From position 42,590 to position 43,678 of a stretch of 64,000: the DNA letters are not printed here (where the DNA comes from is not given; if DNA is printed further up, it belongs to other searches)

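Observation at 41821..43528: Reverse-order Hip module: short HipA-like kinase followed by an overlapping HipS-like/HIRAN fusion, with no HipB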

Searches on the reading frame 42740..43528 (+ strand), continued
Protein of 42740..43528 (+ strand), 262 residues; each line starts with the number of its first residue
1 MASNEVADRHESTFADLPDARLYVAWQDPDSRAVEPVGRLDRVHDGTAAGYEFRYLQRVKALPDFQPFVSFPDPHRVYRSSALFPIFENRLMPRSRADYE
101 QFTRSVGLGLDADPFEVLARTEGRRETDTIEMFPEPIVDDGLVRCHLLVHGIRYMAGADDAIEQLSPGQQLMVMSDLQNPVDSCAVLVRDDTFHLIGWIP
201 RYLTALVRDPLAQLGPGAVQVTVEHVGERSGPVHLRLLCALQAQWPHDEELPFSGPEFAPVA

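Call 60: search_dna_similar(query=window:42740-43528:+, collection=phages, mode=protein, max_evalue=0.001, max_rows=15)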
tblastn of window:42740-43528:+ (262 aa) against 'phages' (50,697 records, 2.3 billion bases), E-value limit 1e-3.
Records with a match: 8; places in all: 8; records where one place covers at least 80% of the query: 4.
Best place of each record, by identity: <60% 8.
By first word of the organism name: Vibrio 4; Clostridioides 1; Yersinia 1; Escherichia 1; Rathayibacter 1.
By host as written in the record: Vibrio cyclitrophicus 10N.286.55.A12 1; Vibrio cyclitrophicus 10N.222.46.E12 1; Vibrio cyclitrophicus 10N.222.46.F12 1; Vibrio cyclitrophicus 10N.286.45.B12 1; Clostridioides difficile CD500-12 1; Yersinia pestis 1; Escherichia coli U899 (uropathogenic UPEC) 1; Rathayibacter toxicus 1.
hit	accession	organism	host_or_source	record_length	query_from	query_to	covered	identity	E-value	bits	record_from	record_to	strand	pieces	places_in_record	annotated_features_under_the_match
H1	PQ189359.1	Vibrio phage 10N.286.55.A12_PE001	Vibrio cyclitrophicus 10N.286.55.A12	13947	22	246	86%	29.0%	9e-24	105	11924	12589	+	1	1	hypothetical protein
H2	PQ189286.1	Vibrio phage 10N.222.46.E12_PE001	Vibrio cyclitrophicus 10N.222.46.E12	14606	22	246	86%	28.1%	8e-22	100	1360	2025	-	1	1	hypothetical protein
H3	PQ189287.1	Vibrio phage 10N.222.46.F12_PE001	Vibrio cyclitrophicus 10N.222.46.F12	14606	22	246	86%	28.1%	8e-22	100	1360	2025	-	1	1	hypothetical protein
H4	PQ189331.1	Vibrio phage 10N.286.45.B12_PE002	Vibrio cyclitrophicus 10N.286.45.B12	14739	22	246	86%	28.1%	8e-22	100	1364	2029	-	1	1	hypothetical protein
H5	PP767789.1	Clostridioides phage phiCDKH02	Clostridioides difficile CD500-12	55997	22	205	70%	31.3%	1e-15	82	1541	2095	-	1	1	HIRAN domain-containing protein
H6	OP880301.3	Yersinia phage GMG73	Yersinia pestis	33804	20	213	74%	25.3%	9e-5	49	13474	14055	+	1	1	record has no annotation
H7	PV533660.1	Escherichia phage 899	Escherichia coli U899 (uropathogenic ...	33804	20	213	74%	25.3%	9e-5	49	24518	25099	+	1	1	hypothetical protein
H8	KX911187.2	Rathayibacter phage NCPPB3778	Rathayibacter toxicus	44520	22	108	33%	37.9%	1e-7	58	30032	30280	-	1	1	hypothetical protein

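Call 61: search_dna_similar(query=window:42740-43528:+, collection=plasmids, mode=protein, max_evalue=0.001, max_rows=20)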
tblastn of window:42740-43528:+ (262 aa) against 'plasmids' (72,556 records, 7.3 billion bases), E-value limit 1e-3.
Records with a match: 8; places in all: 8; records where one place covers at least 80% of the query: 7.
Best place of each record, by identity: <60% 8.
By first word of the organism name: Mycolicibacterium 4; Oscillatoria 1; Nostoc 1; Rhodococcus 1; Nocardiopsis 1.
By predicted mobility (MOB-suite, as given by PLSDB): mobilizable 4; non-mobilizable 3; conjugative 1.
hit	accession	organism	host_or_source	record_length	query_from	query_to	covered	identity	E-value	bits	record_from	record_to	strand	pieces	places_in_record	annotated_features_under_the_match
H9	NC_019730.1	Oscillatoria nigro-viridis PCC 7112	-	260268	20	262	93%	39.6%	3e-43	163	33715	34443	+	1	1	HIRAN domain-containing protein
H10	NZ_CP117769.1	Nostoc sp. UHCC 0926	whole organism,lichen surface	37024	22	262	92%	39.3%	7e-43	162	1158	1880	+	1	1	HIRAN domain-containing protein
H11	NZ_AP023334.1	Mycolicibacterium sp. TY66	-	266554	15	262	95%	35.2%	1e-34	139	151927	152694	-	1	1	hypothetical protein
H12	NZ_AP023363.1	Mycolicibacterium sp. TY81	-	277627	15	262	95%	35.2%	1e-34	139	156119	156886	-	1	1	hypothetical protein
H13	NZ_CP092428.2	Mycolicibacterium rufum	-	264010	11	223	81%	38.4%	2e-22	103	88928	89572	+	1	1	HIRAN domain-containing protein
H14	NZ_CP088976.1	Rhodococcus pyridinivorans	pure culture,soil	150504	21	244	85%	36.4%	9e-31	127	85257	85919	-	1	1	HIRAN domain-containing protein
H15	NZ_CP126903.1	Mycolicibacterium vanbaalenii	cell culture,soil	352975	11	200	73%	39.8%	1e-22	103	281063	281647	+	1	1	HIRAN domain-containing protein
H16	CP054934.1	Nocardiopsis flavescens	Single Cell,marine sediment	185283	1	241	92%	30.2%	2e-23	106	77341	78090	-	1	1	hypothetical protein (x2)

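Call 62: get_annotated_region(hit=H7, flank=3500)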
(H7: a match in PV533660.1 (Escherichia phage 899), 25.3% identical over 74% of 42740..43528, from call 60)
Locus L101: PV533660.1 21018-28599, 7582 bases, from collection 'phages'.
description: Escherichia phage 899, complete genome.
organism: Escherichia phage 899 (NCBI taxid 3416835)
taxonomy: Viruses
host: Escherichia coli U899 (uropathogenic UPEC); source: human; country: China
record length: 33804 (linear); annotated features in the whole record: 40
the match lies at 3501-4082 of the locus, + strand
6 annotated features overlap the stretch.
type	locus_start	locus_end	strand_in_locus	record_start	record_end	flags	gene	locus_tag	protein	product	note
CDS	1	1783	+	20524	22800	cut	-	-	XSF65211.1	replication endonuclease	-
CDS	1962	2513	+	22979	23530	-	-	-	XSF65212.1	3'-5' exoribonuclease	-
CDS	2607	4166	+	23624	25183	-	-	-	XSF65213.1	hypothetical protein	-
CDS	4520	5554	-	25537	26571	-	-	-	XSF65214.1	portal protein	-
CDS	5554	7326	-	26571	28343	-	-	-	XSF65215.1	terminase large subunit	-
CDS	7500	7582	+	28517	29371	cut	-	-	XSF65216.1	head maturation protease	-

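Call 63: get_annotated_region(hit=H1, flank=3500)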
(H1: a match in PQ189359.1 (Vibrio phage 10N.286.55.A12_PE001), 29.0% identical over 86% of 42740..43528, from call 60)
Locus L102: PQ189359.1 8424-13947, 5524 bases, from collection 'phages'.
description: Vibrio phage 10N.286.55.A12_PE001, complete genome.
organism: Vibrio phage 10N.286.55.A12_PE001 (NCBI taxid 3385339)
taxonomy: Viruses; Varidnaviria; Bamfordvirae; Preplasmiviricota; Tectiliviricetes; Vinavirales
host: Vibrio cyclitrophicus 10N.286.55.A12; source: seawater; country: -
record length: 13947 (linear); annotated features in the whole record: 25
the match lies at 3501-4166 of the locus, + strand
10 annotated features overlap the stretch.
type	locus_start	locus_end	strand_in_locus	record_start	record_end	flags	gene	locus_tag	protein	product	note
CDS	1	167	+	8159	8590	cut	-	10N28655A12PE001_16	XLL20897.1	hypothetical protein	-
CDS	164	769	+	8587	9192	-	-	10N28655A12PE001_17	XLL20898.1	hypothetical protein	-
CDS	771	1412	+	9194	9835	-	-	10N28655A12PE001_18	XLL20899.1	hypothetical protein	-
CDS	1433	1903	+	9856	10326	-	-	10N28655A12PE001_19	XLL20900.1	hypothetical protein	EXLYS_BPT7_Peptidoglycan_transglycosylase_gp16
CDS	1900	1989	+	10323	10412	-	-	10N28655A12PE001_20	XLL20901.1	hypothetical protein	-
CDS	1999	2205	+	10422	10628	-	-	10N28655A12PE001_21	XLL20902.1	hypothetical protein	-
CDS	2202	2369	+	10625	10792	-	-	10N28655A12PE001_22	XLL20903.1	hypothetical protein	-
CDS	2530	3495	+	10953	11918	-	-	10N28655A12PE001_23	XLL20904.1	hypothetical protein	HipA-like_C-terminal_domain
CDS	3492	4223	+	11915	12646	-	-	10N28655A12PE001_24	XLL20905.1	hypothetical protein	HIRAN_domain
CDS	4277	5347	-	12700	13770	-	-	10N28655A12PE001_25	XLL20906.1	hypothetical protein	Y1572_HAEIN_Putative_integrase/recombinase_HI_1572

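Call 64: search_protein_representatives(alignment_id=A2)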
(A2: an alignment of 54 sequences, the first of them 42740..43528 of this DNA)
Query: 54 sequences, 256 profile positions. Proteins with E-value up to 0.001 (for the whole library): 4149; up to 1e-10: 1696; up to 1e-30: 700. The best 150 are listed.
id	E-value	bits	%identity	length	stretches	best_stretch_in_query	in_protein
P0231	2.1e-103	361.4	-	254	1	1-253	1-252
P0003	2.1e-98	345.1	-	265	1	7-253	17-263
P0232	1.2e-97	342.6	-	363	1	9-254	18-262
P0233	1.1e-96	339.4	-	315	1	5-253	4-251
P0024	6.1e-93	327.2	-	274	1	7-253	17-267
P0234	3.0e-92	324.9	-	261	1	6-253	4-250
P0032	6.2e-89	314.0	-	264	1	7-254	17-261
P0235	6.5e-85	300.8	-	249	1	10-253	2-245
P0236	1.1e-84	300.0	-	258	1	10-251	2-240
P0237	1.2e-84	300.0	-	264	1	9-254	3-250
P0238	2.5e-84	298.9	-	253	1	8-252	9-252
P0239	7.1e-84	297.4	-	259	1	6-253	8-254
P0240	4.1e-83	295.0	-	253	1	7-252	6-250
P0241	7.7e-83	294.0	-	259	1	9-253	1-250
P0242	9.6e-83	293.7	-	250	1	10-253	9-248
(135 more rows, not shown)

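Call 68: search_protein_families(library=pfam, proteins=[L101:1962-2513:+, L101:2607-4166:+, L102:2530-3495:+, L102:3492-4223:+], max_evalue=0.01)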
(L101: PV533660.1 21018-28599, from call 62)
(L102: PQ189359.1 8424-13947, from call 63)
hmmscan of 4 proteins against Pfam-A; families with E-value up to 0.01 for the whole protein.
L101:1962-2513:+ (183 aa): 1 family
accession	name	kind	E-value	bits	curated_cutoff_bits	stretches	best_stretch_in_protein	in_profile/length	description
PF16473.11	Rv2179c-like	-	6.8e-57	192.4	27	1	2-177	1-176/177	3'-5' exoribonuclease Rv2179c-like domain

L101:2607-4166:+ (519 aa): 3 families
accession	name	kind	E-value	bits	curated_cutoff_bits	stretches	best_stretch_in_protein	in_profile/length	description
PF08797.16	HIRAN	-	1.3e-10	41.4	24.7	1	425-497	2-73/96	HIRAN domain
PF13657.11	Couple_hipA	-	7.3e-06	26.9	22.5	1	315-409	9-94/99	HipA N-terminal domain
PF07804.18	HipA_C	-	6.6e-05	23.1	30.5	1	17-176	22-160/213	HipA-like C-terminal domain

L102:2530-3495:+ (321 aa): 2 families
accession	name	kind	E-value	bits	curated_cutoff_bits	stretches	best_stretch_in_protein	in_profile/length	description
PF07804.18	HipA_C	-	6.8e-09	36.1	30.5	1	21-210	5-170/213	HipA-like C-terminal domain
PF20613.4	HipA_2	-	0.00042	20.1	27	0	163-229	112-181/240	HipA-like kinase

L102:3492-4223:+ (243 aa): 1 family
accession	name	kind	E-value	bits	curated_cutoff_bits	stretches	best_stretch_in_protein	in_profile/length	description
PF08797.16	HIRAN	-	8.8e-08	32.3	24.7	1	123-223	3-94/96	HIRAN domain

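Call 69: search_protein_families(library=padloc, proteins=[L101:1962-2513:+, L101:2607-4166:+, L102:2530-3495:+, L102:3492-4223:+, L002:10834-11475:+], max_evalue=0.001)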
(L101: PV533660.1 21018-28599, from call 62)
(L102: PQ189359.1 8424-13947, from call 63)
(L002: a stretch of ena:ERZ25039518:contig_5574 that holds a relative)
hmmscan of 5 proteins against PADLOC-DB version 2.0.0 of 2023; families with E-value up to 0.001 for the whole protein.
L101:1962-2513:+ (183 aa): 1 family
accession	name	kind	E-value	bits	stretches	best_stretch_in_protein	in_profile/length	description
PDLC01247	DEDDh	-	9.1e-07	27.6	1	4-168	1-132/139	"CAS-I,CAS-II,CAS-III,CAS-IV,CAS-V,CAS-VI; associated"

L101:2607-4166:+ (519 aa): 15 families
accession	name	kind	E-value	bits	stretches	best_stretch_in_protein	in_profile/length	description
PDLC04352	PDC-M03B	-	8.7e-31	105.3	1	297-497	4-207/250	-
PDLC04347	PDC-M03B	-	1.8e-29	101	1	298-516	4-222/245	-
PDLC04349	PDC-M03B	-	4.8e-28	96.4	1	300-503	9-214/232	-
PDLC04340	PDC-M03A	-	9.2e-27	92.2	1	18-280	35-269/280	-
PDLC04348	PDC-M03B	-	1.3e-24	85.3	1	298-517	4-224/248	-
PDLC04344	PDC-M03A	-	7.1e-18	63.1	1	17-233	36-250/305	-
PDLC04342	PDC-M03A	-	1.3e-16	59.1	1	18-239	37-255/299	-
PDLC04345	PDC-M03A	-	4.6e-16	56.9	1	17-284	34-299/302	-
PDLC04351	PDC-M03B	-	1e-11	42.9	1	299-486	6-195/255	-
PDLC04339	PDC-M03A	-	2.8e-10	38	1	128-181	137-180/293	-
PDLC04343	PDC-M03A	-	4.5e-09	33.8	1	19-183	109-263/370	-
PDLC04337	PDC-M03A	-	1e-08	33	1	130-182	92-136/250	-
PDLC04341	PDC-M03A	-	1.2e-08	32.7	1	130-184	151-198/294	-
PDLC04346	PDC-M03B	-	1.1e-07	29.7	1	367-513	23-180/262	-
PDLC04338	PDC-M03A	-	0.0002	18.5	1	129-184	260-306/428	-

L102:2530-3495:+ (321 aa): 9 families
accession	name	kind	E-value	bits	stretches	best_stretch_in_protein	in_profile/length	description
PDLC04344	PDC-M03A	-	9.1e-115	381.3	1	1-307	2-302/305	-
PDLC04338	PDC-M03A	-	2.2e-78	262.2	1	4-310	104-411/428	-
PDLC04342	PDC-M03A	-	1.4e-69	232.9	1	1-305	1-295/299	-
PDLC04345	PDC-M03A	-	2e-51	173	1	4-293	2-288/302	-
PDLC04340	PDC-M03A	-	1.3e-50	170.5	1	5-306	2-275/280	-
PDLC04341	PDC-M03A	-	1.2e-41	141.1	1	4-233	3-226/294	-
PDLC04337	PDC-M03A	-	1.2e-36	124.5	1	77-305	3-243/250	-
PDLC04343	PDC-M03A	-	1e-34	118.2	1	6-299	77-362/370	-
PDLC04339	PDC-M03A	-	1.3e-25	88.4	1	19-292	17-273/293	-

L102:3492-4223:+ (243 aa): 7 families
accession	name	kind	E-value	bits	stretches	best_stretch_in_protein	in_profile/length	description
PDLC04347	PDC-M03B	-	3.1e-87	290.2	1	1-238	1-241/245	-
PDLC04348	PDC-M03B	-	1.4e-66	222.7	1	2-237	5-244/248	-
PDLC04346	PDC-M03B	-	1.2e-36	124.7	1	48-236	7-201/262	-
PDLC04352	PDC-M03B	-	9.4e-36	121.6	1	3-226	7-232/250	-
PDLC04349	PDC-M03B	-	1.1e-33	114.9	1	3-207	9-214/232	-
PDLC04350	PDC-M03B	-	2.8e-31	106.9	1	19-233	22-235/280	-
PDLC04351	PDC-M03B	-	2.8e-19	67.7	1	17-194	21-203/255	-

L002:10834-11475:+ (213 aa): 0 families

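Call 81: get_annotated_region(hit=H8, flank=3000)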
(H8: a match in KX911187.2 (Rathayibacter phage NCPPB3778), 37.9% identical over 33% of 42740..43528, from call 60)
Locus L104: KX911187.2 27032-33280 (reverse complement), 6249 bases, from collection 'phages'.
description: Rathayibacter phage NCPPB3778, complete genome.
organism: Rathayibacter phage NCPPB3778 (NCBI taxid 1909694)
taxonomy: Viruses; Duplodnaviria; Heunggongvirae; Uroviricota; Caudoviricetes
host: Rathayibacter toxicus; source: -; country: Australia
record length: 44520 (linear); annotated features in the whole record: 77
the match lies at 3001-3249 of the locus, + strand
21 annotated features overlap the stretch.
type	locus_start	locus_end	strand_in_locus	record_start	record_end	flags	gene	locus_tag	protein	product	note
CDS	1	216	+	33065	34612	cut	-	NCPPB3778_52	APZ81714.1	HNH homing endonuclease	HNH homing endonuclease; Phage intron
CDS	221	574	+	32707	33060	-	-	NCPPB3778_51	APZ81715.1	hypothetical protein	-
CDS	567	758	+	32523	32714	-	-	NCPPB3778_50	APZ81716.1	hypothetical protein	-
CDS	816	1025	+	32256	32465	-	-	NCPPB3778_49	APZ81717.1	hypothetical protein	-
CDS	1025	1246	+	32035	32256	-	-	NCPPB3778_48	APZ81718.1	hypothetical protein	-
CDS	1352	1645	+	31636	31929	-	-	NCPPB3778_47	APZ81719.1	hypothetical protein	-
CDS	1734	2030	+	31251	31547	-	-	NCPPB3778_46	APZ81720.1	hypothetical protein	-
CDS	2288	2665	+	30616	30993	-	-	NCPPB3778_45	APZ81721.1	hypothetical protein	-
CDS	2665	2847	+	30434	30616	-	-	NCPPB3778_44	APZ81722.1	hypothetical protein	-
CDS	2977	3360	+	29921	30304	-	-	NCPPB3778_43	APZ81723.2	hypothetical protein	-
CDS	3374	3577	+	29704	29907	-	-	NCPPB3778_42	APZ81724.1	hypothetical protein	-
CDS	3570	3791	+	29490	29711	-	-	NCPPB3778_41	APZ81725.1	hypothetical protein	-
CDS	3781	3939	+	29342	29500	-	-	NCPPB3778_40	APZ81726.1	hypothetical protein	-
CDS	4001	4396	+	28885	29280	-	-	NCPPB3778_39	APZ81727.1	hypothetical protein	-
CDS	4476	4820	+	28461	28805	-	-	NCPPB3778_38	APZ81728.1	hypothetical protein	-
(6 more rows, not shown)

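Call 82: get_annotated_region(hit=H5, flank=3000)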
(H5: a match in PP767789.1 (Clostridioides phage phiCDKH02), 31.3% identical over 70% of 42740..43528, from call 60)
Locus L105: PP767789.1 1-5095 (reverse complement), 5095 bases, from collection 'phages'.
description: Clostridioides phage phiCDKH02, complete genome.
organism: Clostridioides phage phiCDKH02 (NCBI taxid 3145026)
taxonomy: Viruses
host: Clostridioides difficile CD500-12; source: clinical sample; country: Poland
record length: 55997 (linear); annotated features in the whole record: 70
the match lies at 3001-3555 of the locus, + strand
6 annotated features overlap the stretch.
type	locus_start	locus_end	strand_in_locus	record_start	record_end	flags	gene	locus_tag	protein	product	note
CDS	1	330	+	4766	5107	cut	-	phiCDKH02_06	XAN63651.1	XRE family transcriptional regulator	-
CDS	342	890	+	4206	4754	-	-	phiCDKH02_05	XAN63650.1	helix-turn-helix transcriptional regulator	-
CDS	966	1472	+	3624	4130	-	-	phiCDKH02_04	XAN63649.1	ImmA/IrrE family metallo-endopeptidase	-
CDS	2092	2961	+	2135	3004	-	-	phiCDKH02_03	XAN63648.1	HipA domain-containing protein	-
CDS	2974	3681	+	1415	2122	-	-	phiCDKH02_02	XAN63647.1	HIRAN domain-containing protein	-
CDS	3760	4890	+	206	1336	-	-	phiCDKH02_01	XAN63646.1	site-specific integrase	-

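Call 90: find_related_loci(query=A4, collection=viral_contigs, flank=5000)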
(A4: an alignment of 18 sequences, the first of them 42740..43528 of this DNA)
Query A4 (262 aa) in viral_contigs; peptide patterns used: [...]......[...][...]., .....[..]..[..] (x = any residue, [..] = any of these).
61 stretches matched a pattern; 2 encode a relative of the query (tblastn E <= 1e-3); 2 distinct loci.
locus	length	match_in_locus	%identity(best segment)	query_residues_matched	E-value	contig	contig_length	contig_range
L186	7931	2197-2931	31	1-246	2e-34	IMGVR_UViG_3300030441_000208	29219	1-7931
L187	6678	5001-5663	30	22-244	3e-33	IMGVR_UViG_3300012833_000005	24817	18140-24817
